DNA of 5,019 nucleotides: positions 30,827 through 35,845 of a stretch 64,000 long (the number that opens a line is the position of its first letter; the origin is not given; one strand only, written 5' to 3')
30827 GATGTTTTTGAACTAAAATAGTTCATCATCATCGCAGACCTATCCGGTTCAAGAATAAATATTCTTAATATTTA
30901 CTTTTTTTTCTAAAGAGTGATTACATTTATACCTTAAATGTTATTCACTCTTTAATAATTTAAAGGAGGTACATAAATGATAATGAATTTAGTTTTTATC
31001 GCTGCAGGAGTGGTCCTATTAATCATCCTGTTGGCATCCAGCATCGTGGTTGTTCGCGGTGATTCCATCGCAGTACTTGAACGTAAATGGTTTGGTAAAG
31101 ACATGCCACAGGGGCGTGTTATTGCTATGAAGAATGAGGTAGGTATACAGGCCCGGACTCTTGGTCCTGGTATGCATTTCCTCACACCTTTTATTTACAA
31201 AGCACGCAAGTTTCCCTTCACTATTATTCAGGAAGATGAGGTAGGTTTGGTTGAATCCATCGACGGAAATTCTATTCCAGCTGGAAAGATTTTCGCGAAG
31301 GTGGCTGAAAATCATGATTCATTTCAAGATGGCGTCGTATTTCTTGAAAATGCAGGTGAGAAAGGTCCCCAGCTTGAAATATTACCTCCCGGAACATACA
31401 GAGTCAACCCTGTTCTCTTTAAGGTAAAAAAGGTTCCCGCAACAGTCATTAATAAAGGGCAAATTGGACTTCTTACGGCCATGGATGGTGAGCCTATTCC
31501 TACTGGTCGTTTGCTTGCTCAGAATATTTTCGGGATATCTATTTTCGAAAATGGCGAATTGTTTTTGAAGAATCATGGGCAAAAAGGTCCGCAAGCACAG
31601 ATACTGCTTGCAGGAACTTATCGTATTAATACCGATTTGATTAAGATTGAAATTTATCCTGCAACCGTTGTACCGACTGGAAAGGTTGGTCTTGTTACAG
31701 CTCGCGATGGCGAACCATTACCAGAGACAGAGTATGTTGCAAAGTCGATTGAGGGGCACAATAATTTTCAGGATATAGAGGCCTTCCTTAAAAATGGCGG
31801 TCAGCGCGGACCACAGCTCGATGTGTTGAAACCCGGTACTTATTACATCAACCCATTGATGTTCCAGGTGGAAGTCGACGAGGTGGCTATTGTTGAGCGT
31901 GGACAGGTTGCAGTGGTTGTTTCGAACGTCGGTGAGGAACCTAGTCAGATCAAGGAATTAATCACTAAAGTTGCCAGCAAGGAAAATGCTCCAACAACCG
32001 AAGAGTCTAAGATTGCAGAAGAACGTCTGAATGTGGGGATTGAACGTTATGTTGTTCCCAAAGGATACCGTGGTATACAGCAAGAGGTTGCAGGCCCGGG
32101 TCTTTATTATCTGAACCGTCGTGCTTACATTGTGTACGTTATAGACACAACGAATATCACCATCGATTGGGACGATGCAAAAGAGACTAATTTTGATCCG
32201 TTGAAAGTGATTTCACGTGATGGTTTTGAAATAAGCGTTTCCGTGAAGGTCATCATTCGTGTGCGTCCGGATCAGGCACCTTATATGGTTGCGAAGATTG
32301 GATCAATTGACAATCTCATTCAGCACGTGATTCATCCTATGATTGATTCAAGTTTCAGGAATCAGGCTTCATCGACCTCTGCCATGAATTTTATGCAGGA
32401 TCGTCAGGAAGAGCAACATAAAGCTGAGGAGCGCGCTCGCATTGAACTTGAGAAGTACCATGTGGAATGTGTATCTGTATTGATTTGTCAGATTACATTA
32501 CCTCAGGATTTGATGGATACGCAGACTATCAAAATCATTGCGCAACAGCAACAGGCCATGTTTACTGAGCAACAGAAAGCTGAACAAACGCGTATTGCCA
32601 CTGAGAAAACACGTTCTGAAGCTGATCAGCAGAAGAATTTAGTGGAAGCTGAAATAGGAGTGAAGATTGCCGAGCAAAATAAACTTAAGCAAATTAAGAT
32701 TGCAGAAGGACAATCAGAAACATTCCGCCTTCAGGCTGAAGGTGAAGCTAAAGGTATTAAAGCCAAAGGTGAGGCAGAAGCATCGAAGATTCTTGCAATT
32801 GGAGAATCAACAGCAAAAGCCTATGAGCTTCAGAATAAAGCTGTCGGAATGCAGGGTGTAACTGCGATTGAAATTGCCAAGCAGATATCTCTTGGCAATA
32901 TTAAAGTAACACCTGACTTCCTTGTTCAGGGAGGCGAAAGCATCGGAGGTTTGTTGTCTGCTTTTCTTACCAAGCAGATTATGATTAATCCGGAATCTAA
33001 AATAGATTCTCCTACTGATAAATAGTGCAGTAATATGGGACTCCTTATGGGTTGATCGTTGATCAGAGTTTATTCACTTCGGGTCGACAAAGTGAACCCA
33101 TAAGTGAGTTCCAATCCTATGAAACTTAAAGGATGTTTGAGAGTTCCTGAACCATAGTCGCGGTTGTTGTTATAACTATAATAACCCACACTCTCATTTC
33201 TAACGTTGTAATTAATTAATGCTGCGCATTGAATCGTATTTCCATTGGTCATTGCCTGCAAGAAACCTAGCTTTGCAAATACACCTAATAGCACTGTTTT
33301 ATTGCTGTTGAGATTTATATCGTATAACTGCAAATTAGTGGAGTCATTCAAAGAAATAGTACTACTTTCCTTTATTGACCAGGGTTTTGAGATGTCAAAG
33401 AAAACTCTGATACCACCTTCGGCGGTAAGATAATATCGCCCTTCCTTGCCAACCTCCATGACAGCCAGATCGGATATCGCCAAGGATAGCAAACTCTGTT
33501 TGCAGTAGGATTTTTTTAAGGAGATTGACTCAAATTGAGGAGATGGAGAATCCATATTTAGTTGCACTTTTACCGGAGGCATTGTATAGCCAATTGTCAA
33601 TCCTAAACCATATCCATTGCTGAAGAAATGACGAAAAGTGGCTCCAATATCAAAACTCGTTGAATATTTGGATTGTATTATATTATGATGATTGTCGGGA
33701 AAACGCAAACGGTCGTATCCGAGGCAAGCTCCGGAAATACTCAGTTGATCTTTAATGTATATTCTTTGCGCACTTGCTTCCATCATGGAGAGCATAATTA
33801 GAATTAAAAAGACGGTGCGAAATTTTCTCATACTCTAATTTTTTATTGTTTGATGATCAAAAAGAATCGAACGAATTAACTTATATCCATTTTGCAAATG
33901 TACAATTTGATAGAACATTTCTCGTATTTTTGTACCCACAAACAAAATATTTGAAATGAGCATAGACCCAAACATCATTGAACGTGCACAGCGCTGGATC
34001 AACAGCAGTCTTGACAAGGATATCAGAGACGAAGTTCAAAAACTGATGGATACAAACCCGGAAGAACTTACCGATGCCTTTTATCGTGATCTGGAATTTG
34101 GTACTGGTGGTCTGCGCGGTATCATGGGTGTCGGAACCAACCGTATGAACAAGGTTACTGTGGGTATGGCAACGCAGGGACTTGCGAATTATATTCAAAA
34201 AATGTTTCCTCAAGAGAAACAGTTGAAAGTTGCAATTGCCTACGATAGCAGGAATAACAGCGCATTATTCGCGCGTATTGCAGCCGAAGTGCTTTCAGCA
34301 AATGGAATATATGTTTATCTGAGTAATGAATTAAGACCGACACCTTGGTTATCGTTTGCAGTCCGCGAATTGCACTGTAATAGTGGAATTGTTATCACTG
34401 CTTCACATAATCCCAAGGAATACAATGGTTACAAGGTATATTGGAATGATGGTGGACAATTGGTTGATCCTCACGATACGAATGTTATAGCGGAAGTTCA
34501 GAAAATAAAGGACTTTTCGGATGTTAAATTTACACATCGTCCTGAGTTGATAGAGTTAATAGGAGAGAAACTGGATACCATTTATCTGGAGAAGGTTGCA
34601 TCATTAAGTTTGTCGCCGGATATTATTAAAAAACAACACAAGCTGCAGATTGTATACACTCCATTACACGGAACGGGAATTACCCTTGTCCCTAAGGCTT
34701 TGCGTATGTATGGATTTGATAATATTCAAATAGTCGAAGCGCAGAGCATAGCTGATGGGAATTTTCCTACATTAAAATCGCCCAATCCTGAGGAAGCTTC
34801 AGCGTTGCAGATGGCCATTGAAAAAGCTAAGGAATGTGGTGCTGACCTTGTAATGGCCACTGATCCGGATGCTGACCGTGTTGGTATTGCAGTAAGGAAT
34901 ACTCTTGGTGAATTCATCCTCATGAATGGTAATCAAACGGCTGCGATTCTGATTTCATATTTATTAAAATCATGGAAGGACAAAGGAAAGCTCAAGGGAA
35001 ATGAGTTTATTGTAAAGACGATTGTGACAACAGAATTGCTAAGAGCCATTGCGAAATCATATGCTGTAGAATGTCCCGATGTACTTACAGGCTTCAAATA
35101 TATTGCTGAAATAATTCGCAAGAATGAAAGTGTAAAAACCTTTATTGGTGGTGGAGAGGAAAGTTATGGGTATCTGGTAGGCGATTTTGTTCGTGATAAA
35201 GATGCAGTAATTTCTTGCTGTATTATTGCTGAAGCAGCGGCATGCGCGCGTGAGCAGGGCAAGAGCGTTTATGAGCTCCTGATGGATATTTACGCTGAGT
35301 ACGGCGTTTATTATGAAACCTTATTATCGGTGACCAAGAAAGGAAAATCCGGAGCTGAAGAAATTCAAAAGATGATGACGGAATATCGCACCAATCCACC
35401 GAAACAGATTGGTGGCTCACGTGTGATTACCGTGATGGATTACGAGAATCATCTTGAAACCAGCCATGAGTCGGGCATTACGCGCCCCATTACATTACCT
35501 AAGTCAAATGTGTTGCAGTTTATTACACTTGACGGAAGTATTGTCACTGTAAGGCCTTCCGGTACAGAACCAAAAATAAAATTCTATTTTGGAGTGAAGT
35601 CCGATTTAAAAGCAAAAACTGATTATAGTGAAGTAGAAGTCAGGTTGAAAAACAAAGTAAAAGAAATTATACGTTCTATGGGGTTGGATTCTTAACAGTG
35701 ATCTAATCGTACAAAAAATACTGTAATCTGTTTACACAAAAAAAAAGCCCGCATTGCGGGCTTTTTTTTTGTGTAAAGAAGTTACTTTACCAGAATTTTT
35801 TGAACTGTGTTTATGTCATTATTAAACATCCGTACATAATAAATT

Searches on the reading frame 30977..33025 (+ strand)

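Call 70: search_protein_families(library=pfam, proteins=[window:30977-33025:+], max_evalue=0.00001)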
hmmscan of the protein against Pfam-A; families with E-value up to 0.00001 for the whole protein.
window:30977-33025:+ (682 aa): 1 family
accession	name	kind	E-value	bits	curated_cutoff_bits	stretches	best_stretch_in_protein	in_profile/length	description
PF01145.31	Band_7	-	1.1e-23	84.6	23.6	1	360-536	3-173/176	SPFH domain / Band 7 family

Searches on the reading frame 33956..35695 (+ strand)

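Call 70: search_protein_families(library=pfam, proteins=[window:33956-35695:+], max_evalue=0.00001)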
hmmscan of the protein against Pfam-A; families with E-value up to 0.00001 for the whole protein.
window:33956-35695:+ (579 aa): 4 families
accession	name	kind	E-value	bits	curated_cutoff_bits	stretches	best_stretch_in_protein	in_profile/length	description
PF02878.22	PGM_PMM_I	-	1.4e-40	138.6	22.5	1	47-185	3-135/138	Phosphoglucomutase/phosphomannomutase, alpha/beta/alpha domain I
PF02879.22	PGM_PMM_II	-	1.7e-25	89.9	29.3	1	210-312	3-99/103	Phosphoglucomutase/phosphomannomutase, alpha/beta/alpha domain II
PF02880.22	PGM_PMM_III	-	7.2e-23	81.4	20.7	1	324-449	1-115/115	Phosphoglucomutase/phosphomannomutase, alpha/beta/alpha domain III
PF00408.26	PGM_PMM_IV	-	4.4e-07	30.3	23.1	1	516-552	22-57/68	Phosphoglucomutase/phosphomannomutase, C-terminal domain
